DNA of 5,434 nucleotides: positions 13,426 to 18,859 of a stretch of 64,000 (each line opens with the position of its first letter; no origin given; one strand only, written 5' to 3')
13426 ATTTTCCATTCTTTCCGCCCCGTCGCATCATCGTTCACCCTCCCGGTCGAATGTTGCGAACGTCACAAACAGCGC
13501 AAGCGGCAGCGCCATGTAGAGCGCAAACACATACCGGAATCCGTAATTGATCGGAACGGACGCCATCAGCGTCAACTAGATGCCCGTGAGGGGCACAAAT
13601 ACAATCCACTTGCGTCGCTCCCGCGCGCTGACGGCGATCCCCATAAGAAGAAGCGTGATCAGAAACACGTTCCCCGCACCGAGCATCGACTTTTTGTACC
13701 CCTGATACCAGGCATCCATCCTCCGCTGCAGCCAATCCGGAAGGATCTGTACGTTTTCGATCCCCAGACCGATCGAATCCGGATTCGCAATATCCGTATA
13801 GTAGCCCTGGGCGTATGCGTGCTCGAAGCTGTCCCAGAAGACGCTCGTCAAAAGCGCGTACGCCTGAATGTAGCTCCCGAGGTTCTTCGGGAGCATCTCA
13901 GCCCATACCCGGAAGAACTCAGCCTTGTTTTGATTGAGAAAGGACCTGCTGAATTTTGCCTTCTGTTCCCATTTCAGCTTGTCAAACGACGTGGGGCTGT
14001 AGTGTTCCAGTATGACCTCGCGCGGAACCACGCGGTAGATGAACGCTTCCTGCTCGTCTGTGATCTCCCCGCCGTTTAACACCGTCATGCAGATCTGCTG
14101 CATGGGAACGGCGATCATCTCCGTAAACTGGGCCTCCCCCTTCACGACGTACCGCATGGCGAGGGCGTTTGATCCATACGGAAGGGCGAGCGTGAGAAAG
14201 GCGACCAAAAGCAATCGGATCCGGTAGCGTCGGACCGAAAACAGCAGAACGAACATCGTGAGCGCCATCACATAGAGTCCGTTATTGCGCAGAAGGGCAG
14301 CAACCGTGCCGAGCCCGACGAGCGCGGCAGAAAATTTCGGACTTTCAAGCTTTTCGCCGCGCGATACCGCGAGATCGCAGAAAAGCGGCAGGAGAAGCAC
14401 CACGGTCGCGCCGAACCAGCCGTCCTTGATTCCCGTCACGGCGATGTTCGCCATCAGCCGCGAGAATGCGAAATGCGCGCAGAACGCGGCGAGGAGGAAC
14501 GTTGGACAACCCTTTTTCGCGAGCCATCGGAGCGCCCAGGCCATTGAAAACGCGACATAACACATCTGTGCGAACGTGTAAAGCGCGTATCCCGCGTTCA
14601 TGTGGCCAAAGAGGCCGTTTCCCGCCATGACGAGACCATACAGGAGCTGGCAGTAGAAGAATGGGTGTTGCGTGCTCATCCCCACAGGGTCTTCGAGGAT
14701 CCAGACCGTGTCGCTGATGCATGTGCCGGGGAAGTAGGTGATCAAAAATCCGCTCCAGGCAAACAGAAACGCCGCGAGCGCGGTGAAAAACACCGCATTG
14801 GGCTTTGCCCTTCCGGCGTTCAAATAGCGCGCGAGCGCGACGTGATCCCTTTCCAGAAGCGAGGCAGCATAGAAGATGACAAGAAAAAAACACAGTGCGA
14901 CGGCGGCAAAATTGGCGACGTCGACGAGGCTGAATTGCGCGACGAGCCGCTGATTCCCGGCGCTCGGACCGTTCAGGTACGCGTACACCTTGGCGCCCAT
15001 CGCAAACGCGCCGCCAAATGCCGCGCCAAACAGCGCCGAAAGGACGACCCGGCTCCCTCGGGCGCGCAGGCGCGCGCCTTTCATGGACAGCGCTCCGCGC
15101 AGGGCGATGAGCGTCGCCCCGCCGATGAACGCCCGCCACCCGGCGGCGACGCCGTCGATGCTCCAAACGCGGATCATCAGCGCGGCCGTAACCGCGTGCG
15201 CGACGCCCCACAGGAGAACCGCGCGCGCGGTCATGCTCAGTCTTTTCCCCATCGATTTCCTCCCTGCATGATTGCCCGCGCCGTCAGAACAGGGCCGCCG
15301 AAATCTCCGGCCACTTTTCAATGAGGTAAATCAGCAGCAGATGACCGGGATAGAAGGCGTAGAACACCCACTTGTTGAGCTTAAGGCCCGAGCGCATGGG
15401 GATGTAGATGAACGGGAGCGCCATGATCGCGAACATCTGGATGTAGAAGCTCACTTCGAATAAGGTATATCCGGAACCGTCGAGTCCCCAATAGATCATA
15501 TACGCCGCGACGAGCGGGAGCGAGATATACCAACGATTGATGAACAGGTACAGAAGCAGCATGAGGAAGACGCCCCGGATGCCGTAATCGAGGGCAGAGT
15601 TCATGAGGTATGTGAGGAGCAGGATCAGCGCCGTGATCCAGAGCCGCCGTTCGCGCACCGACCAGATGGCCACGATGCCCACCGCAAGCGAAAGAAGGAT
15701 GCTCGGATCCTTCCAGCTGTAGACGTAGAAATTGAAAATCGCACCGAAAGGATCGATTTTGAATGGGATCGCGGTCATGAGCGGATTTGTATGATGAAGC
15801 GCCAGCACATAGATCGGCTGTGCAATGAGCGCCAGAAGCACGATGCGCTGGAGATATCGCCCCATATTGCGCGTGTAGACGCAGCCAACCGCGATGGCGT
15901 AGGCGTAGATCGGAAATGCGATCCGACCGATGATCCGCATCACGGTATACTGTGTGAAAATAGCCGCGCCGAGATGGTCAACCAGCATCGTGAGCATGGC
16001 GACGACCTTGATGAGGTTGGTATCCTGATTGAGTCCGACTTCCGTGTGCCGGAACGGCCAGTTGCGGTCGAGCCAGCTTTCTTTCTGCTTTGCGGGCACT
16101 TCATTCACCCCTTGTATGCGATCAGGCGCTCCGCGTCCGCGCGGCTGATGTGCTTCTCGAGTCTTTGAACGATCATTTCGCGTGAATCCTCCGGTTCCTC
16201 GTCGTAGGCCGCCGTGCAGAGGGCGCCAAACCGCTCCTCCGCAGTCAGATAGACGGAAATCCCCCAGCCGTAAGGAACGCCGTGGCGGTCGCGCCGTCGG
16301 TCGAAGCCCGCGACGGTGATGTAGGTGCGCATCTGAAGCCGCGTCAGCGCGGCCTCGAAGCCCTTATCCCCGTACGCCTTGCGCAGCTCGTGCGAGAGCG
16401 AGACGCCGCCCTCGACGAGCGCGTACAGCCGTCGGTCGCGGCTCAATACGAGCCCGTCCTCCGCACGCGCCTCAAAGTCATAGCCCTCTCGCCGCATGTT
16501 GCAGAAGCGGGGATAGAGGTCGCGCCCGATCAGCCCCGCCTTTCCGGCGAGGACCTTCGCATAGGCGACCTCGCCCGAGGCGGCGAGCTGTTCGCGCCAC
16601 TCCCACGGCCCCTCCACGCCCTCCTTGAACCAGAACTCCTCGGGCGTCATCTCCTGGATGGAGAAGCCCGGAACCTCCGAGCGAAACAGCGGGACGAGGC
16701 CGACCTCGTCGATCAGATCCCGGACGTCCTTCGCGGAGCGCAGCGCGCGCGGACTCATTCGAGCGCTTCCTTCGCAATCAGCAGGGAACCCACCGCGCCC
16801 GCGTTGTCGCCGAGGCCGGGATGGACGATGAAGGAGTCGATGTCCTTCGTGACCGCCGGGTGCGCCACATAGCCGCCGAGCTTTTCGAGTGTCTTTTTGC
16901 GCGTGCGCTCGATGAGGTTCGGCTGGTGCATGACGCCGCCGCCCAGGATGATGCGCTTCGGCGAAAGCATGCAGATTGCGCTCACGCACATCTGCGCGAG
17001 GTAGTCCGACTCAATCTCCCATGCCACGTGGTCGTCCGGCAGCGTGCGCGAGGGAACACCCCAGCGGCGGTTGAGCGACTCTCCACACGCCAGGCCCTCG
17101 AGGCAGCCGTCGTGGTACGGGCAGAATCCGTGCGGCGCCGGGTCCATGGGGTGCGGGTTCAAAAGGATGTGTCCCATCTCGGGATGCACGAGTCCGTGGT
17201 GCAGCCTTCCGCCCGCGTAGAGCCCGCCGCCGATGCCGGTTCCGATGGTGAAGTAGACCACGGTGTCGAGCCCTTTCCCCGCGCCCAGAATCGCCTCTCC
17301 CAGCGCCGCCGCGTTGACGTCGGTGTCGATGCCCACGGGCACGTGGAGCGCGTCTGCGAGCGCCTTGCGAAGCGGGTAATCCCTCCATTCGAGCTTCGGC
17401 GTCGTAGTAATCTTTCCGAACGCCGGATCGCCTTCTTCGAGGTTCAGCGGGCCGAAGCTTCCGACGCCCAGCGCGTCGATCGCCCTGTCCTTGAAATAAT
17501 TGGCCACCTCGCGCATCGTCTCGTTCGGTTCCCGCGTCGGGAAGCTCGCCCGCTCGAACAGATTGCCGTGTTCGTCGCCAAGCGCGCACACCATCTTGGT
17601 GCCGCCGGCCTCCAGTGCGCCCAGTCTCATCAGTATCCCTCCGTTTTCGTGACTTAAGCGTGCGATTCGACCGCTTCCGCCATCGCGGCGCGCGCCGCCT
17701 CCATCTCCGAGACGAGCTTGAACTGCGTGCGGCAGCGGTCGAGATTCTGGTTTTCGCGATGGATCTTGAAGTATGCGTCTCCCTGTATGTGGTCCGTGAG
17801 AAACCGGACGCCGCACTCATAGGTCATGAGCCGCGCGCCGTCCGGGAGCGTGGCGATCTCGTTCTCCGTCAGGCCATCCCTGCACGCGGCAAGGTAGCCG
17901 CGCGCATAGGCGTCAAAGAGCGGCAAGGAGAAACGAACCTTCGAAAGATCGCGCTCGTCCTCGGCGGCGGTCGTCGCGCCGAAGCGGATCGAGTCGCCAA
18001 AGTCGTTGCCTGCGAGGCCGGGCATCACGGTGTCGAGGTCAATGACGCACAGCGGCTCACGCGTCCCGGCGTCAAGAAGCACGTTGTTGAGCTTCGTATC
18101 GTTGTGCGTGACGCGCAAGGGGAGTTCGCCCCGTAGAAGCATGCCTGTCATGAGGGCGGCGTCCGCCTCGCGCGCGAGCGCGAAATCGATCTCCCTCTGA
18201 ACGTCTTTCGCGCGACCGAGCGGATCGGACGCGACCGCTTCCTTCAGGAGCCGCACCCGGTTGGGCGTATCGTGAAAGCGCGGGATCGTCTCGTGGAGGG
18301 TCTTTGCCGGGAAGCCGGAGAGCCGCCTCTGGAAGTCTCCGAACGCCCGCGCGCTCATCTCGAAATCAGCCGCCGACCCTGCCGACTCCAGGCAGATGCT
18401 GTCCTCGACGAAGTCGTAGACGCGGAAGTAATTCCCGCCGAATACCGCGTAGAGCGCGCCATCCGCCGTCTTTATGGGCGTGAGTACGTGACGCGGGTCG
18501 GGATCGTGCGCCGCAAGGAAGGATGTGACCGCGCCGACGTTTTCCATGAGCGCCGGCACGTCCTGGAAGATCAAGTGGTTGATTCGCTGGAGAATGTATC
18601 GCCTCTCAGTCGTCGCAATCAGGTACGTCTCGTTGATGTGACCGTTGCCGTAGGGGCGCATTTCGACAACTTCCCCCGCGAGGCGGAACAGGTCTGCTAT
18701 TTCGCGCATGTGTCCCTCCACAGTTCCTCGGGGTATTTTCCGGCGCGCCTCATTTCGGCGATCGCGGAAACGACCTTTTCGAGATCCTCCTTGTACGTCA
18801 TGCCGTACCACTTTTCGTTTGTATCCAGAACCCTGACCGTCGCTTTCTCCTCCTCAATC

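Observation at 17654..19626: Translationally coupled NDP-sugar pyrophosphorylase plus anomeric sugar kinase pair, with a second kinase paralog next to a GH3 hydrolase (putative two-step sugar salvage/bypass)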

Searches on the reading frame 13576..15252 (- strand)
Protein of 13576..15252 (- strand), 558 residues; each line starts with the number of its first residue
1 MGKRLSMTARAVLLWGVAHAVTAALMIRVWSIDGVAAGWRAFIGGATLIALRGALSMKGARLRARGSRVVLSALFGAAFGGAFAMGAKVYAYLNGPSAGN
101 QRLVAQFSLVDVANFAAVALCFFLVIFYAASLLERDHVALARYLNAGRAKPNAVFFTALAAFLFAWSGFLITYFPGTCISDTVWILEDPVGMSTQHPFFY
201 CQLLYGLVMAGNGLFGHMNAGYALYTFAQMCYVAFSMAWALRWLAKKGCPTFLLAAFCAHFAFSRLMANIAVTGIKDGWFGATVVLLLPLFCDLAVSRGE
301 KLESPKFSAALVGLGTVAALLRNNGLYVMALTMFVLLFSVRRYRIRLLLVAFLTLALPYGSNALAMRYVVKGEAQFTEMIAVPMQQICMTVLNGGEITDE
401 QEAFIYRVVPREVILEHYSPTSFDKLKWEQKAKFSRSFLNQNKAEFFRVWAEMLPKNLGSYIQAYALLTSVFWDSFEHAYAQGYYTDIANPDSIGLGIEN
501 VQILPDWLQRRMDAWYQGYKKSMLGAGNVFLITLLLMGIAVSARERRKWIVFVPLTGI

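Call 3: search_protein_families(library=pfam, proteins=[window:13576-15252:-], max_evalue=0.01)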
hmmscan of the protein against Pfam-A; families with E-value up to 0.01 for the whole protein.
window:13576-15252:- (558 aa): 1 family
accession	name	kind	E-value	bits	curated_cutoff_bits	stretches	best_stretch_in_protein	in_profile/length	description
PF19484.4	DUF6020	-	3e-26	92.4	28.3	1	188-555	178-557/604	Family of unknown function (DUF6020)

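Call 4: search_protein_families(library=ncbifam, proteins=[window:13576-15252:-], max_evalue=0.01)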
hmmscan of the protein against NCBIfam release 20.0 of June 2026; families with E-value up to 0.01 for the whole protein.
window:13576-15252:- (558 aa): 0 families

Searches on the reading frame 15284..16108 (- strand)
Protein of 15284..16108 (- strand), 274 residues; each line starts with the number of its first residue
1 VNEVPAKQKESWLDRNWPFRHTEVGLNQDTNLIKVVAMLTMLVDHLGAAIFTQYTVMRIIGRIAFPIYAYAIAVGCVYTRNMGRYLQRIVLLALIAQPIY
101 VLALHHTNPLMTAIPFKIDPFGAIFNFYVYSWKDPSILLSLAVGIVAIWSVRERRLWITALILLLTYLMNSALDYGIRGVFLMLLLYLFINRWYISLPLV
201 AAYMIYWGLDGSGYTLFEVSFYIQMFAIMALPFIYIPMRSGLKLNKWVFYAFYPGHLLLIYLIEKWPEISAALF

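Call 3: search_protein_families(library=pfam, proteins=[window:15284-16108:-], max_evalue=0.01)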
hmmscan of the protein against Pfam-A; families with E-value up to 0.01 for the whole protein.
window:15284-16108:- (274 aa): 1 family
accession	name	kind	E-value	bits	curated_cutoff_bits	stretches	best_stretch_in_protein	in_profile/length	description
PF05857.17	TraX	-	1.8e-33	116.7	25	1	31-263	3-216/217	TraX protein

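Call 4: search_protein_families(library=ncbifam, proteins=[window:15284-16108:-], max_evalue=0.01)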
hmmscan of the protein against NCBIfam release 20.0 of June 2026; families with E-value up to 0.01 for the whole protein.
window:15284-16108:- (274 aa): 3 families
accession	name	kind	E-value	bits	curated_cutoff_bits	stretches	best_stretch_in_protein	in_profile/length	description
NF010454.0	PRK13882.1-1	subfamily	1.5e-14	54.3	206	2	31-117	7-95/209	conjugal transfer protein TrbP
TIGR02755.1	TraX_Ftype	equivalog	2.2e-11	44.3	149.35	1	30-189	9-146/224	type-F conjugative transfer system pilin acetylase TraX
NF010260.0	PRK13706.1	equivalog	6.2e-07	29.6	419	1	30-103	33-107/248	conjugal transfer pilus acetylase TraX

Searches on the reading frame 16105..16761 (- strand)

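Call 3: search_protein_families(library=pfam, proteins=[window:16105-16761:-], max_evalue=0.01)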
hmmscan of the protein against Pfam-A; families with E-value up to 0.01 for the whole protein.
window:16105-16761:- (218 aa): 1 family
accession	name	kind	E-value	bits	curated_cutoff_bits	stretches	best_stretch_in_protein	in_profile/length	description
PF24741.1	AlkZ-rel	-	4e-64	216.5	26.5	1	8-213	2-216/221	AlkZ related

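Call 4: search_protein_families(library=ncbifam, proteins=[window:16105-16761:-], max_evalue=0.01)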
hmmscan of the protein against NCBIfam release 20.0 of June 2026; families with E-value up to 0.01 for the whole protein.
window:16105-16761:- (218 aa): 0 families

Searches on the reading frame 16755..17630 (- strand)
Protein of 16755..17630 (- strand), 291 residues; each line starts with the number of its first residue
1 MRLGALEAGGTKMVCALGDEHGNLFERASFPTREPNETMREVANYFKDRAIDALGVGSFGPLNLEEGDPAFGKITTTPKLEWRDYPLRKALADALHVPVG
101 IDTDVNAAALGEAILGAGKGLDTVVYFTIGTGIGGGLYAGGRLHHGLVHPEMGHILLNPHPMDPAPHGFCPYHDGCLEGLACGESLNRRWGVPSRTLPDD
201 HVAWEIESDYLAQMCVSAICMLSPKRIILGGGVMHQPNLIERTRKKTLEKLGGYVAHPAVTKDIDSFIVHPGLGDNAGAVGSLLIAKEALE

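Call 3: search_protein_families(library=pfam, proteins=[window:16755-17630:-], max_evalue=0.01)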
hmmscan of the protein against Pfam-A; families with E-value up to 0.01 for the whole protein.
window:16755-17630:- (291 aa): 1 family
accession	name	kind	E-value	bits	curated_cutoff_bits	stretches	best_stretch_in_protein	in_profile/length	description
PF00480.26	ROK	-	2.2e-58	198.6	22.9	1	4-288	2-293/294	ROK family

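Call 4: search_protein_families(library=ncbifam, proteins=[window:16755-17630:-], max_evalue=0.01)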
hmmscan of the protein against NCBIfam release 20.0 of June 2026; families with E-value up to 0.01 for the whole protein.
window:16755-17630:- (291 aa): 13 families
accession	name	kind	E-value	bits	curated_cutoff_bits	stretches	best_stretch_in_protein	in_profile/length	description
NF045550.1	FrctkaseScrK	equivalog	1.2e-78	264.5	400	1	3-289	5-290/293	fructokinase ScrK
TIGR00744.1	ROK_glcA_fam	subfamily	5.1e-36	124.5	260.35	2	6-187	3-187/318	ROK family glucokinase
NF007251.0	PRK09698.1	equivalog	1.5e-15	57.3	253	1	73-290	81-300/304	allose kinase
NF045551.1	GK_Pyrobac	equivalog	4e-14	52.6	500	1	5-155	4-146/294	ATP-dependent glucokinase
NF003461.0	PRK05082.1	subfamily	2.7e-13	50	283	1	3-188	3-185/291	N-acetylmannosamine kinase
NF007108.0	PRK09557.1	equivalog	1.6e-12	47.3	443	1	1-155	2-159/303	fructokinase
NF042998.1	bglucokin_BglK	equivalog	2e-11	43.7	550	1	1-147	1-146/291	beta-glucoside kinase BglK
NF009835.0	PRK13310.1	equivalog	2.2e-11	43.6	380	1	6-176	5-179/303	N-acetylglucosamine kinase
NF047821.1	NactlManKinNanK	equivalog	3e-11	43.4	450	1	1-186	1-183/288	N-acetylmannosamine kinase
NF049930.1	TransRegMlc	equivalog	6.6e-11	42.1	530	1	71-188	161-275/405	sugar metabolism global transcriptional regulator Mlc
NF047937.1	TransRegNagC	equivalog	5.6e-09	35.7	650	1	68-187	152-268/399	DNA-binding transcriptional regulator NagC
NF045942.1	PolPhglucPhase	equivalog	1.6e-06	28.1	250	1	82-158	82-157/242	polyphosphate--glucose phosphotransferase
NF009836.0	PRK13311.1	equivalog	7.2e-06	25.4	551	1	82-163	83-166/256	N-acetyl-D-glucosamine kinase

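Call 51: search_solved_structures(query=window:16755-17630:-, max_evalue=1e-10)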
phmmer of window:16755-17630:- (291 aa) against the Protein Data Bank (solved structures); distinct sequences matched with E-value up to 1e-10: 10.
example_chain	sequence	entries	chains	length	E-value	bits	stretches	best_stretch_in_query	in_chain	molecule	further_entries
1xc3_A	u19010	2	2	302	1.2e-86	293.7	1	3-291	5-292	Putative fructokinase | fructokinase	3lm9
3ohr_A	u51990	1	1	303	1.2e-86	293.7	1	3-291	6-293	Putative fructokinase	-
3vgk_A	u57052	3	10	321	1.4e-21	80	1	6-189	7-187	Glucokinase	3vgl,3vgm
3vov_A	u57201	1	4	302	8.9e-20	74.1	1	2-188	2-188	Glucokinase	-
2qm1_A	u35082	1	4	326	1.1e-18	70.5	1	50-180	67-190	Glucokinase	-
5nck_A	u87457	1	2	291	2.4e-18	69.4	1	3-286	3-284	N-acetylmannosamine kinase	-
3eo3_A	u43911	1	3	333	5.9e-18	68.1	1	54-189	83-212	Bifunctional UDP-N-acetylglucosamine 2-epimerase/N-acetylmannosamine kinase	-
2yhy_A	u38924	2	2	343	6.2e-18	68.1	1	54-189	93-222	BIFUNCTIONAL UDP-N-ACETYLGLUCOSAMINE 2-EPIMERASE/N-ACETYLMANNOSAMINE KINASE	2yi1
2yhw_A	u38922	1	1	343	7e-18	67.9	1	54-189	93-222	BIFUNCTIONAL UDP-N-ACETYLGLUCOSAMINE 2-EPIMERASE/N-ACETYLMANNOSAMINE KINASE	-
4htl_A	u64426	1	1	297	3.6e-13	52.4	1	1-146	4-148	Beta-glucoside kinase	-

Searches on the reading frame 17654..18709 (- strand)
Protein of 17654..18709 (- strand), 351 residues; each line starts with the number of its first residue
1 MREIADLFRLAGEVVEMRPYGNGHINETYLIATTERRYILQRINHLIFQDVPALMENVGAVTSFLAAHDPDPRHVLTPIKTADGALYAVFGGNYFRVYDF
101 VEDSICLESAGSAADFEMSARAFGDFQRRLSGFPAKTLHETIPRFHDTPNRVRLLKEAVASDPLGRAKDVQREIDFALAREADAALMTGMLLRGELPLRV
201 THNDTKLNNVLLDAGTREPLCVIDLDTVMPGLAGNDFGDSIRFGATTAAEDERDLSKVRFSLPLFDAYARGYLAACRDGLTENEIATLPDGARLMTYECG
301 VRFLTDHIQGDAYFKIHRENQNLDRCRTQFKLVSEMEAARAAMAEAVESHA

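Call 3: search_protein_families(library=pfam, proteins=[window:17654-18709:-], max_evalue=0.01)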
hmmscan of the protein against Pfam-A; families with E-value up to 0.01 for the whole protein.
window:17654-18709:- (351 aa): 1 family
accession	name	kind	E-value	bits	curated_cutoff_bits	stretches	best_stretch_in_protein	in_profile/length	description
PF01636.29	APH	-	3.8e-22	79.6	23.2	1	17-255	2-223/239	Phosphotransferase enzyme family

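Call 4: search_protein_families(library=ncbifam, proteins=[window:17654-18709:-], max_evalue=0.01)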
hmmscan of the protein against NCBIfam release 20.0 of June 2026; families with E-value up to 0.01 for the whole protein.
window:17654-18709:- (351 aa): 2 families
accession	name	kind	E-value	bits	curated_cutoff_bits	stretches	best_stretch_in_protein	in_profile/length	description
TIGR00938.1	thrB_alt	equivalog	0.00032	20.1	255.9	1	11-92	21-96/307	homoserine kinase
TIGR02906.1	spore_CotS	subfamily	0.0012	17.9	172.7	0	26-133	10-108/314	CotS family spore coat protein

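Call 5: search_solved_structures(query=window:17654-18709:-, max_evalue=0.01, show_alignments=2)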
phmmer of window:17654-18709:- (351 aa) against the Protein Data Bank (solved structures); distinct sequences matched with E-value up to 0.01: 3.
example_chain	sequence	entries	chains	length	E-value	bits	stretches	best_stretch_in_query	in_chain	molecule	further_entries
4ocu_A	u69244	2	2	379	1e-95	323.6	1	3-341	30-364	N-acetylhexosamine 1-phosphate kinase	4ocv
4wh1_A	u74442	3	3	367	9.5e-95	320.4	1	4-340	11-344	N-acetylhexosamine 1-kinase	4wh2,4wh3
4ocj_A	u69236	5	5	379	1.1e-94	320.3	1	4-340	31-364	N-acetylhexosamine 1-phosphate kinase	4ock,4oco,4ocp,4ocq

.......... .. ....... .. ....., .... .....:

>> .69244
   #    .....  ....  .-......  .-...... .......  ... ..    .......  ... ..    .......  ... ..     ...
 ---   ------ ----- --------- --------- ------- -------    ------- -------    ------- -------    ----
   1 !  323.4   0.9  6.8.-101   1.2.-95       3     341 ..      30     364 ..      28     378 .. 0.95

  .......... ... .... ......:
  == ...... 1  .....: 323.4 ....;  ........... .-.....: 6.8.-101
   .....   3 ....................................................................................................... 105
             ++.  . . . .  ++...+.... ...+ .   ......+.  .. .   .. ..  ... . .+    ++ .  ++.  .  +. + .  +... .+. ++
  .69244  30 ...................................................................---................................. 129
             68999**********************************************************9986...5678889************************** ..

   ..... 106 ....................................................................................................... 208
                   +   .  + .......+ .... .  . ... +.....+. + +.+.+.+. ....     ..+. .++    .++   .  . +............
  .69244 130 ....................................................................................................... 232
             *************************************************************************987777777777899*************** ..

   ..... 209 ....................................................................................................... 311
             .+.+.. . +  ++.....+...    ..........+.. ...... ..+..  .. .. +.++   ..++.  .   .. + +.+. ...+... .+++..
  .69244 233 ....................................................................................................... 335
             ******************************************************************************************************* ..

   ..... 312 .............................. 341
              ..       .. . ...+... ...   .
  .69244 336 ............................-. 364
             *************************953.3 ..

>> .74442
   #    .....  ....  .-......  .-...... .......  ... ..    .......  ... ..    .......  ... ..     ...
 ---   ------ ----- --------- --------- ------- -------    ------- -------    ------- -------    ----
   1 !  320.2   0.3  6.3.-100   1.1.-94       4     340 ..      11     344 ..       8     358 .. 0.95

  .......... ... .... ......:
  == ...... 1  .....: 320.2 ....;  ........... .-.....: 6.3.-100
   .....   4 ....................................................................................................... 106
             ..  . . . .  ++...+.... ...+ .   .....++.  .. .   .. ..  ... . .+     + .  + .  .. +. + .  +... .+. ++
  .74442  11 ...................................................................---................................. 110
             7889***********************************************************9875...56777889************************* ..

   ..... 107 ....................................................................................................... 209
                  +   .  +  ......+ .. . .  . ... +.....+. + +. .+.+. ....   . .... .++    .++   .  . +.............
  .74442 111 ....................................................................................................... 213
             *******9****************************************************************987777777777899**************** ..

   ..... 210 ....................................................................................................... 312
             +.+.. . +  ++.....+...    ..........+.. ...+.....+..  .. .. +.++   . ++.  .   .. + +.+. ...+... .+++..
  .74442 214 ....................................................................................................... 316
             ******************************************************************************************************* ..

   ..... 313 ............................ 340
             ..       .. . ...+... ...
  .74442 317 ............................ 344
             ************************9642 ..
